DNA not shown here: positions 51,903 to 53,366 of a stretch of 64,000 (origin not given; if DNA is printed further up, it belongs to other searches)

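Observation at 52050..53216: eRF1/Pelota-like gene inserted between the large and small subunit genes of a B12-dependent acyl-CoA mutase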

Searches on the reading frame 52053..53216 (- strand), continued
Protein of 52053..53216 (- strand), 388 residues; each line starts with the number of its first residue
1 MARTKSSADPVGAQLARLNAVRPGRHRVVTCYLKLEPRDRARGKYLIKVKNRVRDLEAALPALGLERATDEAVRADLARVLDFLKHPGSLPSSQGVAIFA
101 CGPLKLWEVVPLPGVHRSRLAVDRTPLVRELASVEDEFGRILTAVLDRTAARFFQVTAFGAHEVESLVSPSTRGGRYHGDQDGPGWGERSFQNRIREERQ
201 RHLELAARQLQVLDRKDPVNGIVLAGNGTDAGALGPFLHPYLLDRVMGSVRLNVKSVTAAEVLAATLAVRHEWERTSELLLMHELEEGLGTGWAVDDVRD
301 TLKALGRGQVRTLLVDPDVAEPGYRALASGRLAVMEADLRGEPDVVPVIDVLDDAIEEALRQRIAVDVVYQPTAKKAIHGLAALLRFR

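Call 40: find_encoding_contigs(protein=P0338, flank=7000, max_places=2)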
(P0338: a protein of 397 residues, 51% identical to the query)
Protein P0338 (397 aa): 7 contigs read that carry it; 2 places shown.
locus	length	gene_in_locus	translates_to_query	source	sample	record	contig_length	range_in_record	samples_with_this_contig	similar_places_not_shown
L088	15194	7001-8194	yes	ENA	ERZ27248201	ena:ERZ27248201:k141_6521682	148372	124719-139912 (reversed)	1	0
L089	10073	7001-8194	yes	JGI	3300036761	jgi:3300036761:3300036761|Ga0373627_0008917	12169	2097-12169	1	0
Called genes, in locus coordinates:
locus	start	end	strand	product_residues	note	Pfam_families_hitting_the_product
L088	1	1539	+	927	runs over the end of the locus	PF00690:Cation_ATPase_N, PF00122:E1-E2_ATPase, PF00702:Hydrolase, PF13246:Cation_ATPase, PF00689:Cation_ATPase_C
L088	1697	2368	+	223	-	PF00326:Peptidase_S9 (faint), PF12146:Hydrolase_4 (faint), PF00561:Abhydrolase_1 (faint)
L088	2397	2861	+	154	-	PF01951:Archease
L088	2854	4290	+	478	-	PF01139:RtcB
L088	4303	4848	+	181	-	PF02482:Ribosomal_S30AE (weak), PF00313:CSD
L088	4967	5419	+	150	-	PF00571:CBS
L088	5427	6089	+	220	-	PF00156:Pribosyltran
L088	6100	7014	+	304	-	PF14716:HHH_8, PF14520:HHH_5 (weak)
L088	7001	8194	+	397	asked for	PF18854:baeRF_family10, PF18844:baeRF_family2 (weak)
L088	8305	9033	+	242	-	-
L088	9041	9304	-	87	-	PF00550:PP-binding (weak)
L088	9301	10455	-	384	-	PF00364:Biotin_lipoyl, PF25997:BSH_YhbJ (weak), PF02817:E3_binding, PF00198:2-oxoacid_dh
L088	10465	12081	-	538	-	PF00118:Cpn60_TCP1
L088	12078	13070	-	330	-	PF02779:Transket_pyr, PF02780:Transketolase_C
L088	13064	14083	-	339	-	PF00676:E1_dh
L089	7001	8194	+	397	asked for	PF18854:baeRF_family10, PF18844:baeRF_family2 (weak)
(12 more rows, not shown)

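Call 43: search_protein_families(library=ncbifam, proteins=[L011:9158-9832:+], max_evalue=0.00001)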
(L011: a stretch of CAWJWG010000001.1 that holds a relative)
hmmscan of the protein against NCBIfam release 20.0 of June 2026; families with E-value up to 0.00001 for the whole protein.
L011:9158-9832:+ (225 aa): 35 families (the best 25 are shown)
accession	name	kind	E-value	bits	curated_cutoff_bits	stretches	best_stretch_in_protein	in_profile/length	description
TIGR02252.1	DREG-2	subfamily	9.9e-30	103.8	155.2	1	2-194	1-203/203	HAD hydrolase, REG-2-like, family IA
TIGR02253.1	CTE7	subfamily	5.7e-27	94.9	169.75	1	2-198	3-197/221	TIGR02253 family HAD-type hydrolase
TIGR02254.1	YjjG_YfnB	equivalog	7.9e-19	68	159.9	1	95-205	96-206/223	YjjG family noncanonical pyrimidine nucleotidase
TIGR01449.2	PGP_bact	equivalog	1.7e-18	66.9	180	1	94-205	83-195/213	phosphoglycolate phosphatase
NF053830.1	RUBPPhHalo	equivalog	3.5e-18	66.1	330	1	97-197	104-205/234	ribulose-1,5-bisphosphate 5-phosphatase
NF009695.0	PRK13222.1-2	equivalog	7.2e-16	58.4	225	1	93-195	91-193/226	phosphoglycolate phosphatase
TIGR02247.1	HAD-1A3-hyp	subfamily_domain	1.6e-15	57.4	125.4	1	60-194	61-194/211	epoxide hydrolase N-terminal domain-like phosphatase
TIGR02009.1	PGMB-YQAB-SF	subfamily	7e-14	52.4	153.35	1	96-193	89-184/186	beta-phosphoglucomutase family hydrolase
TIGR01509.1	HAD-SF-IA-v3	subfamily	8.1e-14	52.1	29.4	1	88-194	57-153/154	HAD-IA family hydrolase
TIGR01428.1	HAD_type_II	equivalog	2.6e-13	50.5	125.4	1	2-194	2-189/197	haloacid dehalogenase type II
TIGR01454.1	AHBA_synth_RP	hypoth_equivalog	3.7e-13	49.6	246.65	1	100-196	79-175/205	AHBA synthesis associated protein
NF006976.0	PRK09449.1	equivalog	9.6e-13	48.2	183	1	95-194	94-194/225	pyrimidine 5'-nucleotidase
NF009804.0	PRK13288.1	equivalog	2.8e-12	46.6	218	1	75-191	60-177/215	pyrophosphatase PpaX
NF009698.0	PRK13223.1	equivalog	2.8e-12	46.4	466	1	78-200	83-205/272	phosphoglycolate phosphatase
TIGR01990.1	bPGM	equivalog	1.1e-11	45.1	189.4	1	98-193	91-184/187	beta-phosphoglucomutase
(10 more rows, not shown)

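Call 58: predict_structure(alignment_id=A2)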
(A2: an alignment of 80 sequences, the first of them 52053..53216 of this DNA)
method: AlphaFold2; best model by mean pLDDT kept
length: 388 residues; sequences in the alignment: 80
mean_pLDDT: 88.8   pTM: 0.82
mean pLDDT of the five models: 88.8, 88.1, 87.3, 85.4, 85.1
residues with pLDDT >= 90: 262; 70-90: 99; 50-70: 19; < 50: 8
segments of 3 or more residues with pLDDT < 50: 1-7
pLDDT, mean of each block of 10 residues (from residue 1): 41 89 94 87 89 92 91 97 90 92 95 90 93 87 93 92 88 62 64 84 93 92 90 90 93 93 92 89 93 95 96 93 92 94 91 95 92 85 94
secondary structure, 60 per line:
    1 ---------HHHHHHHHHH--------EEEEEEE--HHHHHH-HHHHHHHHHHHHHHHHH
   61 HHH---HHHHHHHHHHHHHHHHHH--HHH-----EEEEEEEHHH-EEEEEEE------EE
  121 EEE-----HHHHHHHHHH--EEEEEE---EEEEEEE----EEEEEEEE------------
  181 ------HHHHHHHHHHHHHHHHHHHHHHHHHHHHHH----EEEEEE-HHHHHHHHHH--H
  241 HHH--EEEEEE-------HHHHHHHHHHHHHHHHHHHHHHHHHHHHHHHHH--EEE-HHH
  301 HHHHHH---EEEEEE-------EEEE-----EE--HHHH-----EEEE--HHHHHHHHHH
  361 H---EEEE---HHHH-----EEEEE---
elements in order: H10-19 E28-34 H37-42 H44-63 H67-84 E95-101 E106-112 E119-123 H129-138 E141-146 E150-156 E161-168 H187-216 E221-226 H228-237 H240-243 E246-251 H259-291 E294-296 H298-306 E310-315 E323-326 H336-339 E345-348 H351-361 E365-368 H372-375 E381-385

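Call 60: fold_search(model_id=the predicted structure, library=pdb)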
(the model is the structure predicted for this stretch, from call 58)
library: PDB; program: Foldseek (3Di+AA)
matches with E <= 10: 997; with E <= 0.001: 46
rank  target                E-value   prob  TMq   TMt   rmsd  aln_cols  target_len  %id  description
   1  8v9j_z                1.6e-23  1.00  0.67  0.71   5.3       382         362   21  Cryo-EM structure of the Mycobacterium smegmatis 70S ribosome in complex with hibernation factor Msmeg1130 (Balon) (St (released 2024-02-07)
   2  8v9l_z                3.9e-23  1.00  0.69  0.71   5.3       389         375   20  Cryo-EM structure of the Mycobacterium smegmatis 70S ribosome in complex with hibernation factor Msmeg1130 (Balon) and (released 2024-02-07)
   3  4af1                  9.8e-19  1.00  0.45  0.43  13.1       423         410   18  Archeal Release Factor aRF1 (released 2013-03-20)
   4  8rd8_B                9.2e-18  1.00  0.64  0.68   6.4       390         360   15  Cryo-EM structure of P. urativorans 70S ribosome in complex with hibernation factors Balon and RaiA (structure 1). (released 2024-02-21)
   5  8rdw_B                9.2e-18  1.00  0.63  0.66   6.6       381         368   15  Cryo-EM structure of P. urativorans 70S ribosome in complex with hibernation factor Balon and EF-Tu(GDP) (structure 3) (released 2024-02-21)
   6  8rdv_B                2.4e-17  1.00  0.61  0.65   7.1       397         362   14  Cryo-EM structure of P. urativorans 70S ribosome in complex with hibernation factor Balon, mRNA and P-site tRNA (struc (released 2024-02-21)
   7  9i2d_CR               2.8e-16  1.00  0.49  0.46  12.2       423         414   16  NMT1-NAC bound human RNC with 10 amino acid ARF1-linker (released 2026-02-04)
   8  8v9k_z                4.2e-16  1.00  0.60  0.63   6.9       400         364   18  Cryo-EM structure of the Mycobacterium smegmatis 70S ribosome in complex with hibernation factor Rv2629 (Balon) (Struc (released 2024-02-07)
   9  3agk                  3.1e-15  1.00  0.26  0.28  17.5       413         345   18  Crystal structure of archaeal translation termination factor, aRF1 (released 2010-11-03)
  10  3vmf_B                3.5e-15  1.00  0.26  0.29  16.1       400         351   19  Archaeal protein (released 2012-07-25)
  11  5lzu_ii               6.0e-15  1.00  0.50  0.47  12.5       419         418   15  Structure of the mammalian ribosomal termination complex with accommodated eRF1 (released 2016-11-30)
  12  8ip8_bl               7.6e-15  1.00  0.48  0.43  11.8       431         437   16  Wheat 80S ribosome stalled on AUG-Stop boron dependently (released 2024-02-21)
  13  5lzv_ii               9.0e-15  1.00  0.50  0.47  12.0       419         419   14  Structure of the mammalian ribosomal termination complex with accommodated eRF1(AAQ) and ABCE1. (released 2016-11-30)
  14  4d5n_A                1.6e-14  1.00  0.46  0.42  12.5       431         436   16  Cryo-EM structures of ribosomal 80S complexes with termination factors and cricket paralysis virus IRES reveal the IRE (released 2015-02-04)
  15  6xa1_j                3.9e-14  1.00  0.49  0.51  11.9       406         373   16  Structure of a drug-like compound stalled human translation termination complex (released 2020-10-07)
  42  2hst_MODEL_1_A        9.0e-05  1.00  0.26  0.65   4.8       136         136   20  Solution structure of the middle domain of human eukaryotic translation termination factor eRF1 (released 2007-06-26)
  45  3ir9_B                5.0e-04  1.00  0.25  0.58   6.7       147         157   16  C-terminal domain of Peptide Chain Release Factor from Methanosarcina mazei. (released 2009-09-01)
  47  3ir9_A                1.4e-03  1.00  0.26  0.57   6.5       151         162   17  C-terminal domain of Peptide Chain Release Factor from Methanosarcina mazei. (released 2009-09-01)
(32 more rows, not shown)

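Call 61: search_solved_structures(query=A2, max_evalue=10, show_alignments=0)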
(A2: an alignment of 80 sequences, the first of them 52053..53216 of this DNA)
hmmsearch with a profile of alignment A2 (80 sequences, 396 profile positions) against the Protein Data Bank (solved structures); distinct sequences matched with E-value up to 10: 29.
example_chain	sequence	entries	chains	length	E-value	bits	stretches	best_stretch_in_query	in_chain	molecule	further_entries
8v9j_z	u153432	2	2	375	1.9e-08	36.7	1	29-394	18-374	Ribosome hibernation factor Balon (MSMEG_1130)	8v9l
4af1_A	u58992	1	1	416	2.3e-07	33.2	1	222-329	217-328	PEPTIDE CHAIN RELEASE FACTOR SUBUNIT 1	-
3e20_C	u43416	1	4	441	1.4e-06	30.6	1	163-337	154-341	Eukaryotic peptide chain release factor subunit 1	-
4crm_X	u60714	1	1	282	1.7e-06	30.3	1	201-335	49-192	EUKARYOTIC PEPTIDE CHAIN RELEASE FACTOR SUBUNIT 1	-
8ip8_bl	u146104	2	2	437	2.1e-06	30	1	201-358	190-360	eukaryotic release factor 1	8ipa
8v9k_z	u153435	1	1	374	2.1e-06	30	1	85-395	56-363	Ribosome hibernation factor Balon (Rv2629)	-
3j15_A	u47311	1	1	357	2.1e-06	30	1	134-327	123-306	Protein pelota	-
4crn_X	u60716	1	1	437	7.9e-06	28.1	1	200-335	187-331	ERF1 IN RIBOSOME-BOUND ERF1-ERF3-GDPNP COMPLEX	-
3agk_A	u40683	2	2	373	9e-06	27.9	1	207-326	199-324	Peptide chain release factor subunit 1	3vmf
6xa1_j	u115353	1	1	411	1.8e-05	26.9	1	201-330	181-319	Eukaryotic peptide chain release factor subunit 1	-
3j5y_A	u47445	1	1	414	1.8e-05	26.9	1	201-330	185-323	Eukaryotic peptide chain release factor subunit 1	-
5a8l_Q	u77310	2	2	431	2e-05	26.8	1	201-330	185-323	EUKARYOTIC RELEASE FACTOR ERF1 | Eukaryotic peptide chain release factor subunit 1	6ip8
4d5n_A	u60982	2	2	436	2.1e-05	26.7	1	201-330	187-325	EUKARYOTIC PEPTIDE CHAIN RELEASE FACTOR SUBUNIT 1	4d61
1dt9_A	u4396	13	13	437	2.1e-05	26.7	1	201-330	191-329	PROTEIN (EUKARYOTIC PEPTIDE CHAIN RELEASE FACTOR SUBUNIT 1) | Eukaryotic peptide chain release factor subunit 1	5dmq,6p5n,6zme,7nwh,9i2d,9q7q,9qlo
3e1y_A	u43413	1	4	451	2.2e-05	26.6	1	201-330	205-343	Eukaryotic peptide chain release factor subunit 1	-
2hst_A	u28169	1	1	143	0.23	13.4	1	201-259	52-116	Eukaryotic peptide chain release factor subunit 1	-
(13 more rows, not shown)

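Call 62: search_solved_structures(query=A2, max_evalue=0.05, show_alignments=1)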
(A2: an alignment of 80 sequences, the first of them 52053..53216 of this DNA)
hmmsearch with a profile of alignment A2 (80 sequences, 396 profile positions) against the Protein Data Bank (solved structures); distinct sequences matched with E-value up to 0.05: 23.
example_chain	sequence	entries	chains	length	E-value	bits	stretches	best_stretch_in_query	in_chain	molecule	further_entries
8v9j_z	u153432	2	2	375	1.9e-08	36.7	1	29-394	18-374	Ribosome hibernation factor Balon (MSMEG_1130)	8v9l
4af1_A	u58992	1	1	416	2.3e-07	33.2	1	222-329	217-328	PEPTIDE CHAIN RELEASE FACTOR SUBUNIT 1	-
3e20_C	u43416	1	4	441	1.4e-06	30.6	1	163-337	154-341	Eukaryotic peptide chain release factor subunit 1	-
4crm_X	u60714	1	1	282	1.7e-06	30.3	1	201-335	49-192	EUKARYOTIC PEPTIDE CHAIN RELEASE FACTOR SUBUNIT 1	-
8ip8_bl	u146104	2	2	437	2.1e-06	30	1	201-358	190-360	eukaryotic release factor 1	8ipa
8v9k_z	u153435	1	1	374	2.1e-06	30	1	85-395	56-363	Ribosome hibernation factor Balon (Rv2629)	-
3j15_A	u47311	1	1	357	2.1e-06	30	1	134-327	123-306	Protein pelota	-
4crn_X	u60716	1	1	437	7.9e-06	28.1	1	200-335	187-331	ERF1 IN RIBOSOME-BOUND ERF1-ERF3-GDPNP COMPLEX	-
3agk_A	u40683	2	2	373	9e-06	27.9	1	207-326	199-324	Peptide chain release factor subunit 1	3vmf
6xa1_j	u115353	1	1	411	1.8e-05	26.9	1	201-330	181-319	Eukaryotic peptide chain release factor subunit 1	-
3j5y_A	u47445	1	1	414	1.8e-05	26.9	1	201-330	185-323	Eukaryotic peptide chain release factor subunit 1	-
5a8l_Q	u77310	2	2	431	2e-05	26.8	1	201-330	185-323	EUKARYOTIC RELEASE FACTOR ERF1 | Eukaryotic peptide chain release factor subunit 1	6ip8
4d5n_A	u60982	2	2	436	2.1e-05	26.7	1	201-330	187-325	EUKARYOTIC PEPTIDE CHAIN RELEASE FACTOR SUBUNIT 1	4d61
1dt9_A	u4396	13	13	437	2.1e-05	26.7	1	201-330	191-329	PROTEIN (EUKARYOTIC PEPTIDE CHAIN RELEASE FACTOR SUBUNIT 1) | Eukaryotic peptide chain release factor subunit 1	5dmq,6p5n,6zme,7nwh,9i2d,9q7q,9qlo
3e1y_A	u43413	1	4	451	2.2e-05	26.6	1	201-330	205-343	Eukaryotic peptide chain release factor subunit 1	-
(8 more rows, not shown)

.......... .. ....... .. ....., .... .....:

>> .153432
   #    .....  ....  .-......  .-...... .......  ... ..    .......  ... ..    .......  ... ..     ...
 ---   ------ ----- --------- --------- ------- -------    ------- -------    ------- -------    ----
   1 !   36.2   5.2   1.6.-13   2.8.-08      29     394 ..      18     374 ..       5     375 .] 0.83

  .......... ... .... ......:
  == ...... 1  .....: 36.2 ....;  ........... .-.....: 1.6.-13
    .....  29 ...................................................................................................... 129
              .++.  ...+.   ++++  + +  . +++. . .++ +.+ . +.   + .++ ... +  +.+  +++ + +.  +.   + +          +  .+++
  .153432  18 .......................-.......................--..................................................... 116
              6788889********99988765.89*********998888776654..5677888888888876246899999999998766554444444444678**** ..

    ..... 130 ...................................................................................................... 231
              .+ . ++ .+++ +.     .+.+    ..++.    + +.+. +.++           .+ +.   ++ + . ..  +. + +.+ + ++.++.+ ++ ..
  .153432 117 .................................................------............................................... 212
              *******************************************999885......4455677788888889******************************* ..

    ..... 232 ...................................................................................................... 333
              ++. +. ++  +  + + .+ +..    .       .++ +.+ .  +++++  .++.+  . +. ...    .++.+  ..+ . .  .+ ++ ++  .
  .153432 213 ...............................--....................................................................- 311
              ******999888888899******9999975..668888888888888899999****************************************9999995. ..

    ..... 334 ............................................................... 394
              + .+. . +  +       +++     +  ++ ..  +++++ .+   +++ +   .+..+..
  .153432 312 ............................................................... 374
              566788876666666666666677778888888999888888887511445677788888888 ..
